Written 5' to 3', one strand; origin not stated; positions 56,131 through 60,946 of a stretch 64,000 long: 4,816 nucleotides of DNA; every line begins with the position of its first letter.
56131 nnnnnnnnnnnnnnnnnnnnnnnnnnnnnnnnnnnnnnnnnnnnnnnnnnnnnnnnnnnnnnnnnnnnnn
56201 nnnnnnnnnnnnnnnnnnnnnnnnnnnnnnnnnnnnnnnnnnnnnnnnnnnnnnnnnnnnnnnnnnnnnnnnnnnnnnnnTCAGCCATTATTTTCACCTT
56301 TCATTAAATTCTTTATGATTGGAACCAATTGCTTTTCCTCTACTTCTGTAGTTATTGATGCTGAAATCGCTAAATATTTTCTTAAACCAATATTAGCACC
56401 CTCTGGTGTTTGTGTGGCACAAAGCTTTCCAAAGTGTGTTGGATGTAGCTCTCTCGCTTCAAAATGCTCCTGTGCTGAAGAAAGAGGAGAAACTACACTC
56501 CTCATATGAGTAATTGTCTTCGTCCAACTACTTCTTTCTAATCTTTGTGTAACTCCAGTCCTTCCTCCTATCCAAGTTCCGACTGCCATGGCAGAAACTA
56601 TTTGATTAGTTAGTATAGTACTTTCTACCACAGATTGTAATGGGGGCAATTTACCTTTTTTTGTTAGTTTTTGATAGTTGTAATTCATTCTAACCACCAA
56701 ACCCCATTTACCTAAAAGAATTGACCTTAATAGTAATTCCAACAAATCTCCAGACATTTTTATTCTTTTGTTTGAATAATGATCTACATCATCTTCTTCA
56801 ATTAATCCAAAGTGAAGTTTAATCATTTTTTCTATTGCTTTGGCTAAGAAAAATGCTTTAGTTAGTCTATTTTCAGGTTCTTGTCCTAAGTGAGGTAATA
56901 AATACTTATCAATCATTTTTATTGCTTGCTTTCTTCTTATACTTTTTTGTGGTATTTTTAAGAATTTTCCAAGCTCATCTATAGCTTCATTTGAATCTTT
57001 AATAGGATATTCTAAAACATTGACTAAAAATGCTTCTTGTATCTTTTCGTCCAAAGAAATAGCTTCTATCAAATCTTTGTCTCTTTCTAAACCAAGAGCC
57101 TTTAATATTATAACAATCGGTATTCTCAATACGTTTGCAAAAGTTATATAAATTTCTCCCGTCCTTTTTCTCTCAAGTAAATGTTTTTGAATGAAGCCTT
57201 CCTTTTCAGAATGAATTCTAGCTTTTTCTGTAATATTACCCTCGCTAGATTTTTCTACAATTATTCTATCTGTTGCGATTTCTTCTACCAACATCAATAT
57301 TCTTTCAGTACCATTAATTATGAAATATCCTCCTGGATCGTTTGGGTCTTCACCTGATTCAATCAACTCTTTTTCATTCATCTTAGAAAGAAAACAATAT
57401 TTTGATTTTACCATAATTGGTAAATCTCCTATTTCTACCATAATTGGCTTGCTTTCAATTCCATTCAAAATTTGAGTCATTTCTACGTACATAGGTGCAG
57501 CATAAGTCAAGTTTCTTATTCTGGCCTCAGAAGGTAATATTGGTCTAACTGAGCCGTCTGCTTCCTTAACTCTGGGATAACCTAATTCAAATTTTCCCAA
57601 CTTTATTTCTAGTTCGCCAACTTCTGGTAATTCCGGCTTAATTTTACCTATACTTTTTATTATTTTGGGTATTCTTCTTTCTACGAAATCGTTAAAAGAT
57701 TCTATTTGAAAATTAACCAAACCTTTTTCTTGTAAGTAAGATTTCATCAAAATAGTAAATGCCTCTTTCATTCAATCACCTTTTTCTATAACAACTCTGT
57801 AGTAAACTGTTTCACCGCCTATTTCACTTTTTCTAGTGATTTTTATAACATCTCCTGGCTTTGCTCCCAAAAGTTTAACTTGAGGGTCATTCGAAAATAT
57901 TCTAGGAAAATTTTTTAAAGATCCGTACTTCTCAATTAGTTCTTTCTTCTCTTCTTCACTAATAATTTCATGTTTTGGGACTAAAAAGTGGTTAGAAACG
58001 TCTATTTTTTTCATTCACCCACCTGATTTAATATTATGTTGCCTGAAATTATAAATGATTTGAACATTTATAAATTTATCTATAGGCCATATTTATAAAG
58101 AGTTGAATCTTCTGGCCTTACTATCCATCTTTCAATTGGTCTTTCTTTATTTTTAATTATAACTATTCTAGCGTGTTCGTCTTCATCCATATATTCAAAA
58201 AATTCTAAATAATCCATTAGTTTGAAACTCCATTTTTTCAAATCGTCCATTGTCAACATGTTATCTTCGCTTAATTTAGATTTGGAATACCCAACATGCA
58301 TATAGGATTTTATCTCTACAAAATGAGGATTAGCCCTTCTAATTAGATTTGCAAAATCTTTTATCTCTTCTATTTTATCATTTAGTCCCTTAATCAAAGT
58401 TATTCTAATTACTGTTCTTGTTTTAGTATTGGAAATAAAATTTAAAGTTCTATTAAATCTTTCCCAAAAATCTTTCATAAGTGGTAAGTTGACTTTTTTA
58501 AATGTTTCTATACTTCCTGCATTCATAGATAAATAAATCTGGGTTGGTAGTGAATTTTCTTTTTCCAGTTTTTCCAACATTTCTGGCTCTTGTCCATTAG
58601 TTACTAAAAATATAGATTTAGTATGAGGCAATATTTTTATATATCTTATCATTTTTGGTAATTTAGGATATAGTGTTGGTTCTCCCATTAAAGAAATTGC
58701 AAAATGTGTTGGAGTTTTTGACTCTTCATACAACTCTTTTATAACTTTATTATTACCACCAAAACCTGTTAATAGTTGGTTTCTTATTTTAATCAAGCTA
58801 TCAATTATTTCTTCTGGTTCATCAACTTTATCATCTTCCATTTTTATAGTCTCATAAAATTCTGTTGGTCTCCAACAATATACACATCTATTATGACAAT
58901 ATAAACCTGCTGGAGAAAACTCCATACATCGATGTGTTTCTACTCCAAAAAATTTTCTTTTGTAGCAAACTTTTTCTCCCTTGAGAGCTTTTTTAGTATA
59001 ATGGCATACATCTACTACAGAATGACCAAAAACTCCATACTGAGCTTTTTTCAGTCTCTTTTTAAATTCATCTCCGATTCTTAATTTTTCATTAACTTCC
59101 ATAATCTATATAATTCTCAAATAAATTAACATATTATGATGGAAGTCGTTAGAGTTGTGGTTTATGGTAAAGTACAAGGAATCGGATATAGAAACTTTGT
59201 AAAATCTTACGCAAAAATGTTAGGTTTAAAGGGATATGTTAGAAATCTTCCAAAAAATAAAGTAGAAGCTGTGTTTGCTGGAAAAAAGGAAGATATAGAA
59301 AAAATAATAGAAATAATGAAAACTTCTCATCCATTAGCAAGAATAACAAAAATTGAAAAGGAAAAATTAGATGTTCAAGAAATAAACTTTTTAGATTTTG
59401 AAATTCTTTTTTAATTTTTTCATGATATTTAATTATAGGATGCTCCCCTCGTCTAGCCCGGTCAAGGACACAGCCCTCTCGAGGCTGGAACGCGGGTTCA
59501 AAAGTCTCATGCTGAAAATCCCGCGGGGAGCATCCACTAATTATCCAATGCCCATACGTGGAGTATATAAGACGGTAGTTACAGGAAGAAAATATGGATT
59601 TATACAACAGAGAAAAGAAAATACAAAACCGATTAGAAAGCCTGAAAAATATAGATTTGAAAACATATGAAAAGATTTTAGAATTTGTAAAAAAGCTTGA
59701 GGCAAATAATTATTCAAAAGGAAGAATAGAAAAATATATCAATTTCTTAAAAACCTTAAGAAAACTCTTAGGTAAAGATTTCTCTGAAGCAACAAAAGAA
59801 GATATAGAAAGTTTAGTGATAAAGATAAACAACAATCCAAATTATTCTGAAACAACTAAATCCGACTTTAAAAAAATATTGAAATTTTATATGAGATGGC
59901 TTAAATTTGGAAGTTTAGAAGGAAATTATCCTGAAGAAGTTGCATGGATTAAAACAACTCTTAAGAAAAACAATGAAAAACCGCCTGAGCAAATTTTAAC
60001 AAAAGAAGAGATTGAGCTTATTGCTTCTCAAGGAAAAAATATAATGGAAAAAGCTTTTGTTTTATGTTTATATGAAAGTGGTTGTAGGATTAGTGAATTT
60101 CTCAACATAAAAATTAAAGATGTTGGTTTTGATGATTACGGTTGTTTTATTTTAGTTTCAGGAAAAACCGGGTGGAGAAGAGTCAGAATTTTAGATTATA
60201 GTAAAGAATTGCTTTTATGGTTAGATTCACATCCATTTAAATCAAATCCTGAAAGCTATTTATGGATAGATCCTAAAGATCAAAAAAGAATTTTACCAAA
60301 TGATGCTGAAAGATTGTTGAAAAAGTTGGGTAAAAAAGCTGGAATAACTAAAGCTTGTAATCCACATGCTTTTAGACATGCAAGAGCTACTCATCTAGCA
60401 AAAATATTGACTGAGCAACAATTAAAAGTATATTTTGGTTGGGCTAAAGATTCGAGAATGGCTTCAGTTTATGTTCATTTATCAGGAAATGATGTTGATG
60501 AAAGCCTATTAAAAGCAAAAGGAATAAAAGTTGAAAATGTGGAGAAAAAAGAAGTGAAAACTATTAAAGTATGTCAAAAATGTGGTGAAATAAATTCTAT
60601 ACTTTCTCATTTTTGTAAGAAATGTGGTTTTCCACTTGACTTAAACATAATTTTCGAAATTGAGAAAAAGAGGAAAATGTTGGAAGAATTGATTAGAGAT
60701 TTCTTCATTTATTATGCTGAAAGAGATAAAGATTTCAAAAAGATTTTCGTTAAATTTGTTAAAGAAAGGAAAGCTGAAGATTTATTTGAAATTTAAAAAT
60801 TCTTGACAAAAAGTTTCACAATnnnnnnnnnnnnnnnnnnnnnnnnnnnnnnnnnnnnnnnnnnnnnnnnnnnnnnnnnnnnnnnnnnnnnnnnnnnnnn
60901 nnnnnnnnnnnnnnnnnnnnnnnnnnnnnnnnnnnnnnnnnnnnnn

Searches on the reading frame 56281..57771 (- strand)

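Call 58: search_protein_families(library=pfam, proteins=[window:56281-57771:-], max_evalue=0.0001)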
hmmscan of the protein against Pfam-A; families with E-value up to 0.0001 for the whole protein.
window:56281-57771:- (496 aa): 3 families
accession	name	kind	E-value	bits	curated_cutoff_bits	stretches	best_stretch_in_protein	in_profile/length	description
PF04563.20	RNA_pol_Rpb2_1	-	1.1e-46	159.3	28.2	1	17-384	1-198/203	RNA polymerase beta subunit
PF04561.19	RNA_pol_Rpb2_2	-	1.7e-25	90.2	21.7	1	167-338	2-190/190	RNA polymerase Rpb2, domain 2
PF04565.21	RNA_pol_Rpb2_3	-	6.6e-20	71.5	21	1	409-473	1-68/68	RNA polymerase Rpb2, domain 3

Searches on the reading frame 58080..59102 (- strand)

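Call 58: search_protein_families(library=pfam, proteins=[window:58080-59102:-], max_evalue=0.0001)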
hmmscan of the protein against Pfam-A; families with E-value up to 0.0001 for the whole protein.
window:58080-59102:- (340 aa): 2 families
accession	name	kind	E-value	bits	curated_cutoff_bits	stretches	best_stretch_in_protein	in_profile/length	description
PF04055.27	Radical_SAM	-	1e-17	65.2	29.5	1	68-251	6-166/166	Radical SAM superfamily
PF08608.17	Wyosine_form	-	1.8e-17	63.8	22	1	256-317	1-62/63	Wyosine base formation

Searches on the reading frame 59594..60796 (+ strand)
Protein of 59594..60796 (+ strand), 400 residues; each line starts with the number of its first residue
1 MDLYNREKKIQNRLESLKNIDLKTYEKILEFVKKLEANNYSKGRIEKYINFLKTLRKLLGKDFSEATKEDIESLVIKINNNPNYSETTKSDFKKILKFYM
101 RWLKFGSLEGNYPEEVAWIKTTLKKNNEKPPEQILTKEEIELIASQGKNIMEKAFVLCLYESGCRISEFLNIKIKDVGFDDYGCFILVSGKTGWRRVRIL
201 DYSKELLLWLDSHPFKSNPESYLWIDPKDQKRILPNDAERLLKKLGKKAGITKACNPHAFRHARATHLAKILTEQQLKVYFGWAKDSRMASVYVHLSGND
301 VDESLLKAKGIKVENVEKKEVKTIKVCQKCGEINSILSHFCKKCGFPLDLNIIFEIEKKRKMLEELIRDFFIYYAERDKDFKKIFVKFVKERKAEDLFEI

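Call 58: search_protein_families(library=pfam, proteins=[window:59594-60796:+], max_evalue=0.0001)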
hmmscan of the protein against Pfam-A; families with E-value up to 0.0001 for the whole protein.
window:59594-60796:+ (400 aa): 2 families
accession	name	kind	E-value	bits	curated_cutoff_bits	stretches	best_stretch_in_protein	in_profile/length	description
PF00589.27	Phage_integrase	-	2.6e-22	79.8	27.1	1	135-297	3-169/172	Phage integrase family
PF13495.12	Phage_int_SAM_4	-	8.8e-08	32.9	27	1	30-103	4-78/85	Phage integrase, N-terminal SAM-like domain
